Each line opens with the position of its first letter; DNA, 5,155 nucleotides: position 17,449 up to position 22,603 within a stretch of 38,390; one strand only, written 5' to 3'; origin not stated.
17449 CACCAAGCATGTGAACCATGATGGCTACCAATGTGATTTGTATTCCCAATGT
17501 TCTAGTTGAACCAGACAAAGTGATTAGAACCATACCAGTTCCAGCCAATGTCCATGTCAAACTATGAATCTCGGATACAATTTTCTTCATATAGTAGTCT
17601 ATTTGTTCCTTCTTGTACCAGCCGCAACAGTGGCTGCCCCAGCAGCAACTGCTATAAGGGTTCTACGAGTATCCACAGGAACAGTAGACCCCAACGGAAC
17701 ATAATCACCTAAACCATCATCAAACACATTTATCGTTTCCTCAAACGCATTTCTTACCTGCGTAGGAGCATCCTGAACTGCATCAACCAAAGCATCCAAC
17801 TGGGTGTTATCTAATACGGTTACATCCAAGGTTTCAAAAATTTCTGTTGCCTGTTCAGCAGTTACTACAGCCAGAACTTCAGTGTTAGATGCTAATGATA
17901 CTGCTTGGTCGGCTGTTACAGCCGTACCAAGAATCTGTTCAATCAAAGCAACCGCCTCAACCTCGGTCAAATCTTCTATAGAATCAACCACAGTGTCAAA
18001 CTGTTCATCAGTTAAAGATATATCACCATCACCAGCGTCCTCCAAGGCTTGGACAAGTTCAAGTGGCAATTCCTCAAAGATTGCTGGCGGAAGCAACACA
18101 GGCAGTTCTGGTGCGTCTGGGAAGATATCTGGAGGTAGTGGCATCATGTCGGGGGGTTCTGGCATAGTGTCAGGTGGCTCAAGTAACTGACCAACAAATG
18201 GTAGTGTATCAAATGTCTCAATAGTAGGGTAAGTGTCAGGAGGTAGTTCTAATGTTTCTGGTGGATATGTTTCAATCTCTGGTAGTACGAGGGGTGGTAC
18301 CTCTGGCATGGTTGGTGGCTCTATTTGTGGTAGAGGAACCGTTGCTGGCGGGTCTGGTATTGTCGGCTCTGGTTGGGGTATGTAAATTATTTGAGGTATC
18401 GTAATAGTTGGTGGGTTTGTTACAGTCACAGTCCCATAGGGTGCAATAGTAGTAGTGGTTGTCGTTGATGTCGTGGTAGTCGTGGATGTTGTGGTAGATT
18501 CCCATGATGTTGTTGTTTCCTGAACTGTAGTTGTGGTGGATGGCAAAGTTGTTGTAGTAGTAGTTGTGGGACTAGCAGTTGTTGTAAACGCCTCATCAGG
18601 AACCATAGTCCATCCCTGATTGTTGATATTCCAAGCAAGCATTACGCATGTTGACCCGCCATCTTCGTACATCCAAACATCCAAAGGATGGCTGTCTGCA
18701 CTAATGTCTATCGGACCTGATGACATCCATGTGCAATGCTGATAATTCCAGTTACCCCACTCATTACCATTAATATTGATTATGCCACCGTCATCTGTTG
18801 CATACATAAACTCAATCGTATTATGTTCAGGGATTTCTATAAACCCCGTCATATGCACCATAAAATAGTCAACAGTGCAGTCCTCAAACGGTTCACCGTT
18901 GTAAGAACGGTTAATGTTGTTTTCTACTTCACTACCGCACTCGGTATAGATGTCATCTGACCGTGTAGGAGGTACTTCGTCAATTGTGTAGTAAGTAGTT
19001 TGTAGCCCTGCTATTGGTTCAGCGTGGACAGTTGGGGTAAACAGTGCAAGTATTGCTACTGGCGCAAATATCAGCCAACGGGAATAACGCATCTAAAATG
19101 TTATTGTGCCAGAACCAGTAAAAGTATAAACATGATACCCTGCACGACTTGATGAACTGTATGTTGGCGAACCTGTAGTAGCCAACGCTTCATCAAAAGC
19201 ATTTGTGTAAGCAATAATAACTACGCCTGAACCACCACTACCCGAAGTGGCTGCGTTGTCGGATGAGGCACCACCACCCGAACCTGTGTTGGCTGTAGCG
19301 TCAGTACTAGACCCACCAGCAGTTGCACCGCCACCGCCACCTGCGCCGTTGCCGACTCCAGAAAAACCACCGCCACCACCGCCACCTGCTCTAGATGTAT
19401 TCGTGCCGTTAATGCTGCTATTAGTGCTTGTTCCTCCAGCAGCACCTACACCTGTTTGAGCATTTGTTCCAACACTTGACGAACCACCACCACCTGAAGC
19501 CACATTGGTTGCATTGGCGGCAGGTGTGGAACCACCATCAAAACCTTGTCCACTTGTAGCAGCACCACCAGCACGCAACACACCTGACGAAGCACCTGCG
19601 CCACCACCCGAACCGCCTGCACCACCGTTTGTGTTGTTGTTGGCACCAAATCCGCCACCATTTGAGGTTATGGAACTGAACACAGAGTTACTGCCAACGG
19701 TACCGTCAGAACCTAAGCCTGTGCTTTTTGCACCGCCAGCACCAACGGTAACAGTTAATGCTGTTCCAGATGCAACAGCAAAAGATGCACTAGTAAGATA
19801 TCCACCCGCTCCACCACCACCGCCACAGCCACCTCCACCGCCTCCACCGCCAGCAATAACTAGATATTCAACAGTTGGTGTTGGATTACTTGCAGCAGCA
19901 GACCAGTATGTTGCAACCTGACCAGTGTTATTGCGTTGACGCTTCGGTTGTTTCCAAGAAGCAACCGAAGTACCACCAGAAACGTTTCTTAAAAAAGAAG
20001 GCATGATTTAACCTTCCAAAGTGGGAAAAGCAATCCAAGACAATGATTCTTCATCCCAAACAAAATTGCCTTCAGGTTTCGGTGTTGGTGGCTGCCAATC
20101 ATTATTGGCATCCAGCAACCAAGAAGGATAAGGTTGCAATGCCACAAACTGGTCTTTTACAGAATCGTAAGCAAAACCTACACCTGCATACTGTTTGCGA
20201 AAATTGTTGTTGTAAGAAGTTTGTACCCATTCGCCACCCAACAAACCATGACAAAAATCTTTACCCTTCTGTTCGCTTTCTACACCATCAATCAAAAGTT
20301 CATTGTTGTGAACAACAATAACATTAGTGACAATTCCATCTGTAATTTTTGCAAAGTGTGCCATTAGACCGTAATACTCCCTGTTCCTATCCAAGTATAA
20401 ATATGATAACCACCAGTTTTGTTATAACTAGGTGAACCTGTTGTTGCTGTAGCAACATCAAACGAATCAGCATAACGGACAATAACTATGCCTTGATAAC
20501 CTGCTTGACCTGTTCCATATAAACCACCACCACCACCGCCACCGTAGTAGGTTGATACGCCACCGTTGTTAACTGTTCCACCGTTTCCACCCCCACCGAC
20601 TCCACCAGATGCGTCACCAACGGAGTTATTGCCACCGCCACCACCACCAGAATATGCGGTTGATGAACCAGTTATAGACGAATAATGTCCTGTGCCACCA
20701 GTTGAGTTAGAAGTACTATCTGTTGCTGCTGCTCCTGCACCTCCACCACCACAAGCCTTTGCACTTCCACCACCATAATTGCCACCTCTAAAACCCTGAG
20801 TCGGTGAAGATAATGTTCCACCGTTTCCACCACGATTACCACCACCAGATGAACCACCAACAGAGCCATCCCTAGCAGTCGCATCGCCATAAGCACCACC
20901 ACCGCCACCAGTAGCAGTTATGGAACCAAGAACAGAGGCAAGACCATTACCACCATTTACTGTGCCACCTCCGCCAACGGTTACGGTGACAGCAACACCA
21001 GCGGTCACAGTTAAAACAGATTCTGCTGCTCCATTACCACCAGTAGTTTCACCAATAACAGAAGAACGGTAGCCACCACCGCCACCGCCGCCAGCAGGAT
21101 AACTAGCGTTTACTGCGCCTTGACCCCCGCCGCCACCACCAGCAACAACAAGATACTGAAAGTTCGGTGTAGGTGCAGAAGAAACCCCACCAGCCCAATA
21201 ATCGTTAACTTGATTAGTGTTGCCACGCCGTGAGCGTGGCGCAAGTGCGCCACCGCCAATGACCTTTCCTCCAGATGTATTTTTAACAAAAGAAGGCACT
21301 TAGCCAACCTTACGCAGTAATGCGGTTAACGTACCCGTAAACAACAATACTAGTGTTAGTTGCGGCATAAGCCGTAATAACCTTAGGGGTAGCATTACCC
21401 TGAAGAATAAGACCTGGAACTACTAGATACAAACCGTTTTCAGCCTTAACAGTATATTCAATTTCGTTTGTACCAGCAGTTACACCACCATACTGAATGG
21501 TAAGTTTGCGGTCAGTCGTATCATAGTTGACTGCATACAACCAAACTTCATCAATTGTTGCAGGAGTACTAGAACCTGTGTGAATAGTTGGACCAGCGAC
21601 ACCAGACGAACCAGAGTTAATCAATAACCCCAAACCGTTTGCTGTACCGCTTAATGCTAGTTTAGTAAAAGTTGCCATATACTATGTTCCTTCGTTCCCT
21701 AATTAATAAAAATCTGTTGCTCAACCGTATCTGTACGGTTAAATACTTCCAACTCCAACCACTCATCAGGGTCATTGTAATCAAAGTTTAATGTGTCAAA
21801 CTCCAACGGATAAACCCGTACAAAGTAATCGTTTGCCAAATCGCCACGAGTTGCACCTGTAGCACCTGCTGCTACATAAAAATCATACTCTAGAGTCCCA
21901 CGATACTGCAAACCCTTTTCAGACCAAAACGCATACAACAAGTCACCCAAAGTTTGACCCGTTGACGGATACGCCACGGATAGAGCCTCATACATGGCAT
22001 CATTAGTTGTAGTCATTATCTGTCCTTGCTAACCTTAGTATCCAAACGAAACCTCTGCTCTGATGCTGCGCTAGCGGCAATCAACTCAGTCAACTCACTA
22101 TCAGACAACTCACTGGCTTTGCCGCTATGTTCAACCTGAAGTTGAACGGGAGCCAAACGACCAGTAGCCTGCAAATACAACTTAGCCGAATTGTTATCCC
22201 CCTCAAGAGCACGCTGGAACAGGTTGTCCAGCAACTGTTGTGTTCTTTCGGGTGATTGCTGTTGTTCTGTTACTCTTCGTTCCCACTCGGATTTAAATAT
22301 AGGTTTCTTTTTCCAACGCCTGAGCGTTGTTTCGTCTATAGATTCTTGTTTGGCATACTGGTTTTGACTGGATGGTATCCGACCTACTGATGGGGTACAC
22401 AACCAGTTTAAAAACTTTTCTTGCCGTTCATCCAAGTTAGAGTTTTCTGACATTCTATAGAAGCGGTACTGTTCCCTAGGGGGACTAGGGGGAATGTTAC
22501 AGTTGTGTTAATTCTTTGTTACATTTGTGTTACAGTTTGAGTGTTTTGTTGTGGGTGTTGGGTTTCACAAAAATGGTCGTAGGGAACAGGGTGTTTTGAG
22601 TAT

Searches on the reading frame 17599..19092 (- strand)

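Call 104: search_protein_families(library=pfam, max_evalue=0.01, proteins=[window:17599-19092:-])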
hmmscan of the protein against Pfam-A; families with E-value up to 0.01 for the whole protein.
window:17599-19092:- (497 aa): 1 family
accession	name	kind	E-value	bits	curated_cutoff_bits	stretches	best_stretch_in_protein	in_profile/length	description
PF07691.17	PA14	-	0.00021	21.6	24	1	62-131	31-101/147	PA14 domain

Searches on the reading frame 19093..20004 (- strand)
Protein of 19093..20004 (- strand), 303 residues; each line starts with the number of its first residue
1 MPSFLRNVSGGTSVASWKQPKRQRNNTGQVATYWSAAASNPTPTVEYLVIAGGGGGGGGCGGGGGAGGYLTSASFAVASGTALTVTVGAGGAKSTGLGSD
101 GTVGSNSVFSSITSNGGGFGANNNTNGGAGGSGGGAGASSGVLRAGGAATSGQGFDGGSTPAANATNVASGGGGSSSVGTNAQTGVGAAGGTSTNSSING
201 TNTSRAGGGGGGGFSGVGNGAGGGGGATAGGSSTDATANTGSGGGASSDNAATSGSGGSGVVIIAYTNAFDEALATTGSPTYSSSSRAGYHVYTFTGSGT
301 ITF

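Call 105: search_protein_families(library=pfam, max_evalue=0.01, proteins=[window:19093-20004:-])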
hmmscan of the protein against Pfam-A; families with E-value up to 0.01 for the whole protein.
window:19093-20004:- (303 aa): 1 family
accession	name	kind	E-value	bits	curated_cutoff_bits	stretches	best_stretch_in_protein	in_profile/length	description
PF21722.4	Gly_rich_2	-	8.7e-21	75.4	24.3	1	43-266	15-225/226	Glycine-rich domain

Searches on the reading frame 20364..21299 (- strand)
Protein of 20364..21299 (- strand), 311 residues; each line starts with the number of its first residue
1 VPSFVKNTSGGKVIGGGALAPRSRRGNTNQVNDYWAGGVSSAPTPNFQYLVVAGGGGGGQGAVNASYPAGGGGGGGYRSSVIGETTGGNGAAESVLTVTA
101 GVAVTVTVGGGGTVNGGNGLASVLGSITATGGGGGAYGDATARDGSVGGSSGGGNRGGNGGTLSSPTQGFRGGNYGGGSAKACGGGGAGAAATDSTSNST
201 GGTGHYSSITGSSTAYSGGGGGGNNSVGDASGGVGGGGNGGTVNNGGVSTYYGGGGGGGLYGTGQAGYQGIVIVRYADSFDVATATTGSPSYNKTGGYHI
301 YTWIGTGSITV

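Call 105: search_protein_families(library=pfam, max_evalue=0.01, proteins=[window:20364-21299:-])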
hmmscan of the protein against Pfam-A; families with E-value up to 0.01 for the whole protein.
window:20364-21299:- (311 aa): 1 family
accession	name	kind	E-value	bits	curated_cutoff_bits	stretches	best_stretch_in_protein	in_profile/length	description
PF21722.4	Gly_rich_2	-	8.9e-07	29.6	24.3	1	46-276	16-225/226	Glycine-rich domain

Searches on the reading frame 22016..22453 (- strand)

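Call 26: search_protein_families(library=pfam, max_evalue=0.01, proteins=[window:22016-22453:-])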
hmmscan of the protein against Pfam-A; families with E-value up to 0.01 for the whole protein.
window:22016-22453:- (145 aa): 1 family
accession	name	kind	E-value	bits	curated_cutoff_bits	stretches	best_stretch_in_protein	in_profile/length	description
PF13022.12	HTH_Tnp_1_2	-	6.9e-07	29.8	27.9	1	4-104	4-103/122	Helix-turn-helix of insertion element transposase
